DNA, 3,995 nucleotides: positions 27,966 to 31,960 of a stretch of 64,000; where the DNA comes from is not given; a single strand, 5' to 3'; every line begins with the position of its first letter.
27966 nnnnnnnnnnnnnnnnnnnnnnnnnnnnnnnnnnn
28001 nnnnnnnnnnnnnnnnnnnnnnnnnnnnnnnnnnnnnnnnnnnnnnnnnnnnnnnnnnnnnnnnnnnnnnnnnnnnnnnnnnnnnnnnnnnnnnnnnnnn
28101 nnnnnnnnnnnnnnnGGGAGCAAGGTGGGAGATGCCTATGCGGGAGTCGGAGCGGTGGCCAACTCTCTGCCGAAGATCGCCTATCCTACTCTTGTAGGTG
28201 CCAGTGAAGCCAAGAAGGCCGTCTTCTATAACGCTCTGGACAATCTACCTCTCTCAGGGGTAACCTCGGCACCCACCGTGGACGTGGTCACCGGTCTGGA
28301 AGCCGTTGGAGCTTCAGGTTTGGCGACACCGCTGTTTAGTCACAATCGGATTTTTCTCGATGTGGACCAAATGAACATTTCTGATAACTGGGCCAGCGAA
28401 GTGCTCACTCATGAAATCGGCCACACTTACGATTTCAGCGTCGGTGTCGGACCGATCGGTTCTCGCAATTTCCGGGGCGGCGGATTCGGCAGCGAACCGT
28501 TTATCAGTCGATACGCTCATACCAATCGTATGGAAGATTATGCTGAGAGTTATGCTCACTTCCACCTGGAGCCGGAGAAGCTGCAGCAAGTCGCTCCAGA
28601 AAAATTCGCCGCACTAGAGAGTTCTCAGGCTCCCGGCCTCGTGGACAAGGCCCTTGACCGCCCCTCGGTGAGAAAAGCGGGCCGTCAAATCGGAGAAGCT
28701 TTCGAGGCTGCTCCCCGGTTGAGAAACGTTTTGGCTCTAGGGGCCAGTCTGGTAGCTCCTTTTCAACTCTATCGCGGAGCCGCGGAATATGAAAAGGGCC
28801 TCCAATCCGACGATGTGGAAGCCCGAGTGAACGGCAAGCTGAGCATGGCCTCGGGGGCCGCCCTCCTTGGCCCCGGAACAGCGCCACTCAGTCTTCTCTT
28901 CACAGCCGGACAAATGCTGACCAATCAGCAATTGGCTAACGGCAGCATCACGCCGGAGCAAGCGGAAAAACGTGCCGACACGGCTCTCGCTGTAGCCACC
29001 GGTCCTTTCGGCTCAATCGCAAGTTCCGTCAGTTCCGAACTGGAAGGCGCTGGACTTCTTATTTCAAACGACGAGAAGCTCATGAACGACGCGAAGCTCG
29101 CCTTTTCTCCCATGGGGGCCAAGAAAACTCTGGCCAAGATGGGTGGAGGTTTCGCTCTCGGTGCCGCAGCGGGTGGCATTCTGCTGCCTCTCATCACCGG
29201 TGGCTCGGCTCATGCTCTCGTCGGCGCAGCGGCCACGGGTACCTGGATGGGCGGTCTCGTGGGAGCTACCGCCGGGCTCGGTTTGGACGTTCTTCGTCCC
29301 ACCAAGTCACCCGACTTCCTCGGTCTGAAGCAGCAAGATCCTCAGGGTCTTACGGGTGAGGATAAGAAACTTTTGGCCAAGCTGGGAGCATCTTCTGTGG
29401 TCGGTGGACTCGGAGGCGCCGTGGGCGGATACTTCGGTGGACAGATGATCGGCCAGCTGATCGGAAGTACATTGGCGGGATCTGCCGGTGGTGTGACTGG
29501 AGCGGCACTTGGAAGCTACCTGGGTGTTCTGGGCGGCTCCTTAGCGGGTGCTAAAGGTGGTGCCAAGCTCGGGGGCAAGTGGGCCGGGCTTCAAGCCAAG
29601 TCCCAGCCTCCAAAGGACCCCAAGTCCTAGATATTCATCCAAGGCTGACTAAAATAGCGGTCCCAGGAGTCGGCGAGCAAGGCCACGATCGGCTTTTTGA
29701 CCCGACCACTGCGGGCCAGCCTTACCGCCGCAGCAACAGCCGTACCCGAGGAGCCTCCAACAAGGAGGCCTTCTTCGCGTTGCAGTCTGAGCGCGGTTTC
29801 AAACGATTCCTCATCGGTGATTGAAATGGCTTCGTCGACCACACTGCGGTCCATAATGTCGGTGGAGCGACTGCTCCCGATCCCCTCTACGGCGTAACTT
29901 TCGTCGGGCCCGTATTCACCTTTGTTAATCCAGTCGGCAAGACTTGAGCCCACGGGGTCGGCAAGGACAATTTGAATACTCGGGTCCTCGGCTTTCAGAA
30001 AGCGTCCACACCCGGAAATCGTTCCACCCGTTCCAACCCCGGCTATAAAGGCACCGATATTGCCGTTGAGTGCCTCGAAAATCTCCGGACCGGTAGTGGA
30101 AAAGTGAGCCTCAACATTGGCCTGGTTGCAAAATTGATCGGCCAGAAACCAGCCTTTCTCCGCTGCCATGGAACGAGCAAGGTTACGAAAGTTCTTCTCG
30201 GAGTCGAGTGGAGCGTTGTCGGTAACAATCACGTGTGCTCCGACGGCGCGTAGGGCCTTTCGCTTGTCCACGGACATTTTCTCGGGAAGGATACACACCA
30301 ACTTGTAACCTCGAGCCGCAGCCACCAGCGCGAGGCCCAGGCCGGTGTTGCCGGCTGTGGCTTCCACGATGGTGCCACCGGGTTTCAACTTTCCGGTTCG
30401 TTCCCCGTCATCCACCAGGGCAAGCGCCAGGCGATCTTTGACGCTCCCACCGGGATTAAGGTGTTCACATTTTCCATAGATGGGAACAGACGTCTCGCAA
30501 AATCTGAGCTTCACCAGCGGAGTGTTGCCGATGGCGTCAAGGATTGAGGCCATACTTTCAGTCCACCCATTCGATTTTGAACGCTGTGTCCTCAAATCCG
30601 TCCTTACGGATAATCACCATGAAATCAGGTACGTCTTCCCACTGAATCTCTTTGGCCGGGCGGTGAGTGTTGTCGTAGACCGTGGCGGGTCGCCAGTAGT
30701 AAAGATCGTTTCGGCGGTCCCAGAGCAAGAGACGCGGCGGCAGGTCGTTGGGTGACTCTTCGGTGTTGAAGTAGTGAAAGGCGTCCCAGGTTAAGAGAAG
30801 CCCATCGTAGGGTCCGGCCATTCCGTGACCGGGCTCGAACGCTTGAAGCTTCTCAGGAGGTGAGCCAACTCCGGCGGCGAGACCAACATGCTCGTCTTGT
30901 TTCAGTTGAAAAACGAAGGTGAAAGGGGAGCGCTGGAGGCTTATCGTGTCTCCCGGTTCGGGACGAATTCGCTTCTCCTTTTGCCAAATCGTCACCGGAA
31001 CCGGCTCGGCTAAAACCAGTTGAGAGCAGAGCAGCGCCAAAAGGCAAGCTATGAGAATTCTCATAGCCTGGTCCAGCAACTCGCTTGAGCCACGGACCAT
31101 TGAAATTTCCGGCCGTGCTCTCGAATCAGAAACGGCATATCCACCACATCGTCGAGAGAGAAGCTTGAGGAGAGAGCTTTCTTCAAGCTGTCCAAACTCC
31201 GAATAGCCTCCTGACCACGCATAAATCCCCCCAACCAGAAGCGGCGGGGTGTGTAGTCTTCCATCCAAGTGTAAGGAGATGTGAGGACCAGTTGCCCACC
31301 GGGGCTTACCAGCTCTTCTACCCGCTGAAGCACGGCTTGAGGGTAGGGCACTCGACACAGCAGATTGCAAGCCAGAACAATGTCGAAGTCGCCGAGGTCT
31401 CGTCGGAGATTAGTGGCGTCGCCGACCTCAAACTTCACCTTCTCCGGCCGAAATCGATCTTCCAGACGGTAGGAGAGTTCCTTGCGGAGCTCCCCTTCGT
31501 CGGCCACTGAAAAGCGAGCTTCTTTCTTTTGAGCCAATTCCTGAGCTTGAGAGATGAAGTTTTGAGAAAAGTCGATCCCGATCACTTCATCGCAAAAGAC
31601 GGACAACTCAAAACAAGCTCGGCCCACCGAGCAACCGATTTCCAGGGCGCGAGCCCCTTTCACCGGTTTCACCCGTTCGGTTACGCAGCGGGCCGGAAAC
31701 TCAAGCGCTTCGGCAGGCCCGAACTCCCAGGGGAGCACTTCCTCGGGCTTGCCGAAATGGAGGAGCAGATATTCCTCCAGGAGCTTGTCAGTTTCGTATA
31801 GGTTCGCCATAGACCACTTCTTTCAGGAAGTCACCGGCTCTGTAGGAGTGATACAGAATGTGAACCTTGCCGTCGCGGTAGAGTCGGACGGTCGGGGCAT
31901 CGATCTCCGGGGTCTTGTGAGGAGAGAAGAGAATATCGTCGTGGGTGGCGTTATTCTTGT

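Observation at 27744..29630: HExxH zincin embedded between long glycine-zipper (GxxxG) segments: membrane-inserting effector or bacteriocin-like protein?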

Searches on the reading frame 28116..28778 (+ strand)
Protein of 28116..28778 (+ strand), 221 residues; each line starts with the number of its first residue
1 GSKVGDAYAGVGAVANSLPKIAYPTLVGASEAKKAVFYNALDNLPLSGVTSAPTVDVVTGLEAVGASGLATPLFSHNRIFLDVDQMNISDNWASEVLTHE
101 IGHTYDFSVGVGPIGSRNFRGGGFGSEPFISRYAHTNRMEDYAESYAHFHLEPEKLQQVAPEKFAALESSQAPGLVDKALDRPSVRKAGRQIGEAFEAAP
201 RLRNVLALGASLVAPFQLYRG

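Call 25: search_solved_structures(query=A2, max_evalue=10, show_alignments=4)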
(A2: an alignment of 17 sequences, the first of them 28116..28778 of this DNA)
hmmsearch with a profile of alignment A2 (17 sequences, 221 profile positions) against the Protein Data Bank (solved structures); distinct sequences matched with E-value up to 10: 1.
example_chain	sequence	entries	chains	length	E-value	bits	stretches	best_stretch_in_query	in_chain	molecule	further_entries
3b48_A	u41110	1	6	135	0.77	12.5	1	73-115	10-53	Uncharacterized protein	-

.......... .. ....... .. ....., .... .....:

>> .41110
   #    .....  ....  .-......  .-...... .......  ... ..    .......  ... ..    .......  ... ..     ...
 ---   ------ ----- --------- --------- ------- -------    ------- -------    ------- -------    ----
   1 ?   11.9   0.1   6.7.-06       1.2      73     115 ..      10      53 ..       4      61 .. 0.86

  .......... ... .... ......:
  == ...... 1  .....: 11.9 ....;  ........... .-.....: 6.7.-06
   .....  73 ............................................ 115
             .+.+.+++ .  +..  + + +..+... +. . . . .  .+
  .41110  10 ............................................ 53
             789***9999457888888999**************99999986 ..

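Call 31: search_protein_representatives(alignment_id=A2)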
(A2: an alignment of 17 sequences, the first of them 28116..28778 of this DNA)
Query: 17 sequences, 221 profile positions. Proteins with E-value up to 0.001 (for the whole library): 523; up to 1e-10: 75; up to 1e-30: 53. The best 150 are listed.
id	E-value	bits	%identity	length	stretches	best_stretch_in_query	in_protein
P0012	3.5e-113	393.0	-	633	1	2-221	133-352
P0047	2.3e-86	305.3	-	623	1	4-221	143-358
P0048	1.3e-76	273.5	-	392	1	3-221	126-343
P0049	6.9e-74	264.5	-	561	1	6-221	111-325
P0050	8.8e-73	260.9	-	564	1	3-221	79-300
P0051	4.0e-69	249.0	-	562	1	5-221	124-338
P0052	9.5e-69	247.7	-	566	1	5-221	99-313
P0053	2.6e-68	246.3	-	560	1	4-221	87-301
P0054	5.2e-65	235.5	-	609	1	4-221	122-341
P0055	8.7e-64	231.5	-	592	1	3-221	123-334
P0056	2.6e-61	223.4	-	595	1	2-221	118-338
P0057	3.8e-61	222.9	-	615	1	6-221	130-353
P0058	5.1e-60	219.2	-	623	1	3-221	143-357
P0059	1.3e-58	214.5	-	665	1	8-221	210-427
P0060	1.7e-58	214.2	-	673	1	3-221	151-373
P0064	1.1e-53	198.4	-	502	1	6-221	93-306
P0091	2.7e-36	141.6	-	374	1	9-210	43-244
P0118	6.9e-14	68.3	-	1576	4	86-183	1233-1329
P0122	3.5e-10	56.2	-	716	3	94-166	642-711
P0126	5.7e-09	52.3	-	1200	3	93-163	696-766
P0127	7.1e-09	52.0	-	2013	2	92-168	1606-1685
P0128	7.5e-09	51.9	-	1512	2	94-170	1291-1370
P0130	1.2e-08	51.3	-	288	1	77-170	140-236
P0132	1.8e-08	50.6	-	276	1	85-169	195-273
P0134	1.9e-08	50.5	-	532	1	88-193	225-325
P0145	4.8e-08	49.2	-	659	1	97-173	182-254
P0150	9.5e-08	48.3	-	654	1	89-178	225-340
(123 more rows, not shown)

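Call 32: predict_structure(alignment_id=A2)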
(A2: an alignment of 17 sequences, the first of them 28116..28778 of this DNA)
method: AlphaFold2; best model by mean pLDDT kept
length: 221 residues; sequences in the alignment: 17
mean_pLDDT: 67.1   pTM: 0.69
mean pLDDT of the five models: 67.1, 61.2, 46.2, 41.9, 39.5
residues with pLDDT >= 90: 22; 70-90: 78; 50-70: 79; < 50: 42
segments of 3 or more residues with pLDDT < 50: 1-17, 49-51, 72-76, 207-221
pLDDT, mean of each block of 10 residues (from residue 1): 42 47 64 75 62 62 63 53 80 84 71 59 87 86 90 93 87 58 66 63 52 36 32
secondary structure, 60 per line:
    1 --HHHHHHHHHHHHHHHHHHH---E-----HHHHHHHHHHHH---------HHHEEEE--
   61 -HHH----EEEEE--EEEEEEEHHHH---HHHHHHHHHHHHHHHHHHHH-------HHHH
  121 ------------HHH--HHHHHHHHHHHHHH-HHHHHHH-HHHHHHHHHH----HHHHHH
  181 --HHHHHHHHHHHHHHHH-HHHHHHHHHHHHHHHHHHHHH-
elements in order: H3-21 H31-42 E55-58 E69-73 E76-82 H83-86 H90-109 H117-120 H138-151 H153-159 H161-170 H175-180 H183-198 H200-220

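Call 34: search_protein_families(library=pfam, proteins=[P0118, P0122, P0126, P0127, P0128, P0130, P0132, P0134, P0145, P0150], max_evalue=0.001)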
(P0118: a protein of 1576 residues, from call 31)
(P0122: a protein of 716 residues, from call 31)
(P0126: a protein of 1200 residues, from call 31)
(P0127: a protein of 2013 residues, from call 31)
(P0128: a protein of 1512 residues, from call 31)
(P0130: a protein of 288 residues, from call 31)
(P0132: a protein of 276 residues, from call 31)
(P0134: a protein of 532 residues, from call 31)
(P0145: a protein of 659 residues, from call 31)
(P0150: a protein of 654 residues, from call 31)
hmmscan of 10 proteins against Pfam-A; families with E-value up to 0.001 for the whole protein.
P0118 (1576 aa): 8 families
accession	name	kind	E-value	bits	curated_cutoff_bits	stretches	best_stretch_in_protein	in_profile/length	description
PF07737.17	ATLF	-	3.2e-31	109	27.4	4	709-806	97-192/193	Anthrax toxin lethal factor, N- and C-terminal domain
PF04298.18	Zn_peptidase_2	-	1.1e-06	28.8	27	0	1192-1258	43-105/218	Putative neutral zinc metallopeptidase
PF14891.12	Peptidase_M91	-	1.3e-06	29.3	25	0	1201-1260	47-112/176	Effector protein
PF10263.15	SprT-like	-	1.3e-05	25.4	25.6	0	1455-1496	40-77/108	SprT-like family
PF20573.4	DUF6782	-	1.3e-05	25.1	27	0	647-733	20-102/241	Putative metallopeptidase family (DUF6782)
PF13582.12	Reprolysin_3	-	4.9e-05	24.3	22.4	0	1197-1251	58-117/123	Metallo-peptidase family M12B Reprolysin-like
PF14890.11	Intein_splicing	-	0.00023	21.4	35.8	1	277-529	38-141/155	Intein splicing domain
PF00413.30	Peptidase_M10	-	0.00054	20.3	24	0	1234-1264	102-128/159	Matrixin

P0122 (716 aa): 0 families

P0126 (1200 aa): 7 families
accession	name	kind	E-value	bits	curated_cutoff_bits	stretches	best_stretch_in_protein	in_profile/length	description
PF07737.17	ATLF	-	4e-08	33.6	27.4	0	701-765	115-181/193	Anthrax toxin lethal factor, N- and C-terminal domain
PF15890.11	Peptidase_Mx1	-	9.3e-06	25.6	25.6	0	729-765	169-205/240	Putative zinc-binding metallo-peptidase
PF13673.13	Acetyltransf_10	-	4.8e-05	23.8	23.6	1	757-873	4-112/128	Acetyltransferase (GNAT) domain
PF00583.31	Acetyltransf_1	-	8.6e-05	23.2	20.7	1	799-868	50-116/116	Acetyltransferase (GNAT) family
PF13508.13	Acetyltransf_7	-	0.00011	23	27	1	809-869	31-83/84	Acetyltransferase (GNAT) domain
PF13699.11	eCIS_core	-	0.0002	21.9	22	0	1100-1133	39-72/79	eCIS core domain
PF14542.12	Acetyltransf_CG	-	0.00093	19.7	30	0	795-841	13-58/80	GCN5-related N-acetyl-transferase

P0127 (2013 aa): 1 family
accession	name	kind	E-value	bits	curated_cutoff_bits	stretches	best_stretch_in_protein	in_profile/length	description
PF07737.17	ATLF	-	5.2e-12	46.3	27.4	2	1318-1392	115-192/193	Anthrax toxin lethal factor, N- and C-terminal domain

P0128 (1512 aa): 4 families
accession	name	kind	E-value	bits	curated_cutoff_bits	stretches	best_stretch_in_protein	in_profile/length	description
PF07737.17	ATLF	-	6e-14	52.6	27.4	2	463-595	56-193/193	Anthrax toxin lethal factor, N- and C-terminal domain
PF06167.18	Peptidase_M90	-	6.8e-11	42.6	26.2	1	517-596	149-242/243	Glucose-regulated metallo-peptidase M90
PF10263.15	SprT-like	-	9.2e-08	32.4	25.6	0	1234-1315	16-89/108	SprT-like family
PF04233.19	Phage_Mu_F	-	4.1e-05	24.7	29.6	1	269-312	67-110/112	Phage Mu protein F like protein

P0130 (288 aa): 2 families
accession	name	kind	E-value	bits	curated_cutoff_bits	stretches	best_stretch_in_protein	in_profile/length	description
PF07737.17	ATLF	-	5.5e-10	39.7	27.4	1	159-235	115-192/193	Anthrax toxin lethal factor, N- and C-terminal domain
PF15887.11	Peptidase_Mx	-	0.00031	20.7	27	0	188-214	139-165/236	Putative zinc-binding metallo-peptidase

P0132 (276 aa): 0 families

P0134 (532 aa): 1 family
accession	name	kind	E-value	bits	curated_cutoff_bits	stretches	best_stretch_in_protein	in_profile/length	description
PF07737.17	ATLF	-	0.00024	21.3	27.4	0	214-301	95-192/193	Anthrax toxin lethal factor, N- and C-terminal domain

P0145 (659 aa): 2 families
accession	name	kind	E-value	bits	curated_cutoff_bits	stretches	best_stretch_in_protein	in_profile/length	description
PF01028.25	Topoisom_I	-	2.6e-24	86.3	23.7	1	446-635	9-200/228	Eukaryotic DNA topoisomerase I, catalytic core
PF15887.11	Peptidase_Mx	-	0.00057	19.8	27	0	209-231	142-164/236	Putative zinc-binding metallo-peptidase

P0150 (654 aa): 2 families
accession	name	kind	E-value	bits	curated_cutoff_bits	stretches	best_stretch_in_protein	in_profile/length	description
PF06167.18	Peptidase_M90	-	4.4e-07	30.2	26.2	1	225-329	142-240/243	Glucose-regulated metallo-peptidase M90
PF15887.11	Peptidase_Mx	-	0.00053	19.9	27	0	286-340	140-194/236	Putative zinc-binding metallo-peptidase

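Call 63: find_encoding_contigs(protein=P0091, flank=10000, max_places=2)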
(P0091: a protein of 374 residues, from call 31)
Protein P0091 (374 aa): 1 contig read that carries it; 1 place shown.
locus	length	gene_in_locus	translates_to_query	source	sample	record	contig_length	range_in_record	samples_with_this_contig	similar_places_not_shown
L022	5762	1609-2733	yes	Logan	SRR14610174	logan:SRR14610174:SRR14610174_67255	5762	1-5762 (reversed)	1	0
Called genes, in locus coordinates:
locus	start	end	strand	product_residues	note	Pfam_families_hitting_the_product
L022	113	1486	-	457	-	PF00498:FHA, PF03704:BTAD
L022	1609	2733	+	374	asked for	-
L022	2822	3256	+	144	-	-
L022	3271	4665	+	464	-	PF09423:PhoD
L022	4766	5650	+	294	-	PF00182:Glyco_hydro_19 (faint)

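Call 64: find_encoding_contigs(protein=P0064, flank=10000, max_places=2)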
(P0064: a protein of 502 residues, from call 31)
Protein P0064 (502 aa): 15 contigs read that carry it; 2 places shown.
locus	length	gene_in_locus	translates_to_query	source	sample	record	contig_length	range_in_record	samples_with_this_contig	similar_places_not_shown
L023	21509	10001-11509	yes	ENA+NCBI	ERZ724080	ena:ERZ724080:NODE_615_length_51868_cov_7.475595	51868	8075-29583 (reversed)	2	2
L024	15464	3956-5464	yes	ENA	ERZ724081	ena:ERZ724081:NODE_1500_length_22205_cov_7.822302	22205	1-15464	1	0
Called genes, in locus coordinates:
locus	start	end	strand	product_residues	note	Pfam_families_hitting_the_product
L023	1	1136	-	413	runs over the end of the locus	-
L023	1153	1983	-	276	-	-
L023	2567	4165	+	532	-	-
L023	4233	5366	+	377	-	PF13387:Lnb_N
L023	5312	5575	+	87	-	-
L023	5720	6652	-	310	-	-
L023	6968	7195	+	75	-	-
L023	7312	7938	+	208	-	-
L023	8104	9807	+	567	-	-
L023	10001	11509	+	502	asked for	-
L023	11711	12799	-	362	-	-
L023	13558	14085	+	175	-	-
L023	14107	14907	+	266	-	-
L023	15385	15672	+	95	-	-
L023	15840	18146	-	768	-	PF03415:Peptidase_C11, PF01809:YidD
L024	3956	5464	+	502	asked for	-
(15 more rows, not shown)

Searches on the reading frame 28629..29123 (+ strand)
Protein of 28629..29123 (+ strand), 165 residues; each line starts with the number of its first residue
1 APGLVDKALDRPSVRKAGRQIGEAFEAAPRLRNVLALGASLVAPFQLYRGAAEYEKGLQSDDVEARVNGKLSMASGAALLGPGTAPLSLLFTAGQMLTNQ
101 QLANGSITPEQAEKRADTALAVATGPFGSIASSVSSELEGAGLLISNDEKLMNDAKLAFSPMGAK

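Call 59: search_protein_families(library=pfam, proteins=[window:28629-29123:+], max_evalue=10)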
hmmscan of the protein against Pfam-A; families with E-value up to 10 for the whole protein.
window:28629-29123:+ (165 aa): 0 families

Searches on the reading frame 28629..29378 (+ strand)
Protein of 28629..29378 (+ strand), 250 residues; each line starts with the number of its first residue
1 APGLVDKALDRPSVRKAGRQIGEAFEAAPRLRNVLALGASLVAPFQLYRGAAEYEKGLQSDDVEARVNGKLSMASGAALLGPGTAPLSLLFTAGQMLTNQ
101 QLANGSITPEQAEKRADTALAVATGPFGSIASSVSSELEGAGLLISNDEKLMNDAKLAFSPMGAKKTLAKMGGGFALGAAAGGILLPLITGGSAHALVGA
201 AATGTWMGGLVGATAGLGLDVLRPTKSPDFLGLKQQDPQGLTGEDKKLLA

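Call 76: find_homologous_proteins(query=window:28629-29378:+, max_evalue=0.001)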
Query window:28629-29378:+: 8000 candidates shared short words with the query, none scored E <= 0.001.

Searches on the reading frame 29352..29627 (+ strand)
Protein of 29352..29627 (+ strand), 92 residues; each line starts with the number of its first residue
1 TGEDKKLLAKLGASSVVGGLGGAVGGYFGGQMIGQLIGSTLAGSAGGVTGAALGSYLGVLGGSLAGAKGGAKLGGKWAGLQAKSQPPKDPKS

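Call 59: search_protein_families(library=pfam, proteins=[window:29352-29627:+], max_evalue=10)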
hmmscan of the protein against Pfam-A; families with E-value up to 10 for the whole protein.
window:29352-29627:+ (92 aa): 2 families
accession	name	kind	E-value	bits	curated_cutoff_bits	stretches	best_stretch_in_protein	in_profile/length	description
PF05433.20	Rick_17kDa_Anti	-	0.58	10.6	24.2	2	18-58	2-43/43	Glycine zipper 2TM domain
PF13488.11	Gly-zipper_Omp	-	8.9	6.8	25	0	18-57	2-42/46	Glycine zipper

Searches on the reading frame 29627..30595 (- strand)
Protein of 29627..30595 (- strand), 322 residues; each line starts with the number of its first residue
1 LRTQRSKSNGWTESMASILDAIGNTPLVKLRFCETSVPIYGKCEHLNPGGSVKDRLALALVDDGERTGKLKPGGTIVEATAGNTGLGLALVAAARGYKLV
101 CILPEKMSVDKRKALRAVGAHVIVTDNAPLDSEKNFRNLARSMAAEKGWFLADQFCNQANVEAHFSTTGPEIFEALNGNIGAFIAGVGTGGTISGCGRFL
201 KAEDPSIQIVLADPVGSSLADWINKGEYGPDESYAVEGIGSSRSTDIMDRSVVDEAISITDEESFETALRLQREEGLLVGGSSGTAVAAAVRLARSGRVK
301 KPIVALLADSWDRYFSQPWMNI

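Call 14: search_protein_families(library=pfam, proteins=[window:29627-30595:-], max_evalue=0.00001)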
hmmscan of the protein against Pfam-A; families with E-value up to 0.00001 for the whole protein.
window:29627-30595:- (322 aa): 1 family
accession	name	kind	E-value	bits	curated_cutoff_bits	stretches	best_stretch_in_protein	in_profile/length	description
PF00291.31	PALP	-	1.3e-74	251.6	35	1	18-308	1-294/295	Pyridoxal-phosphate dependent enzyme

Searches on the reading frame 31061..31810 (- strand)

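Call 14: search_protein_families(library=pfam, proteins=[window:31061-31810:-], max_evalue=0.00001)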
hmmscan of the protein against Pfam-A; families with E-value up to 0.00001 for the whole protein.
window:31061-31810:- (249 aa): 5 families
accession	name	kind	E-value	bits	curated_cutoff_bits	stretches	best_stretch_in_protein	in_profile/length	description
PF13847.12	Methyltransf_31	-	1.3e-17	64.3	27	2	122-180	53-113/145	Methyltransferase domain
PF08241.18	Methyltransf_11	-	9.9e-15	55.4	21.2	1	56-176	1-95/95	Methyltransferase domain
PF13649.12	Methyltransf_25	-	3e-14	53.9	27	1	56-107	2-57/97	Methyltransferase domain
PF08242.18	Methyltransf_12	-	7.7e-14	52.7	30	1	56-174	1-98/98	Methyltransferase domain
PF13489.12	Methyltransf_23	-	2e-11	44.4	27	1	40-180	14-120/164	Methyltransferase domain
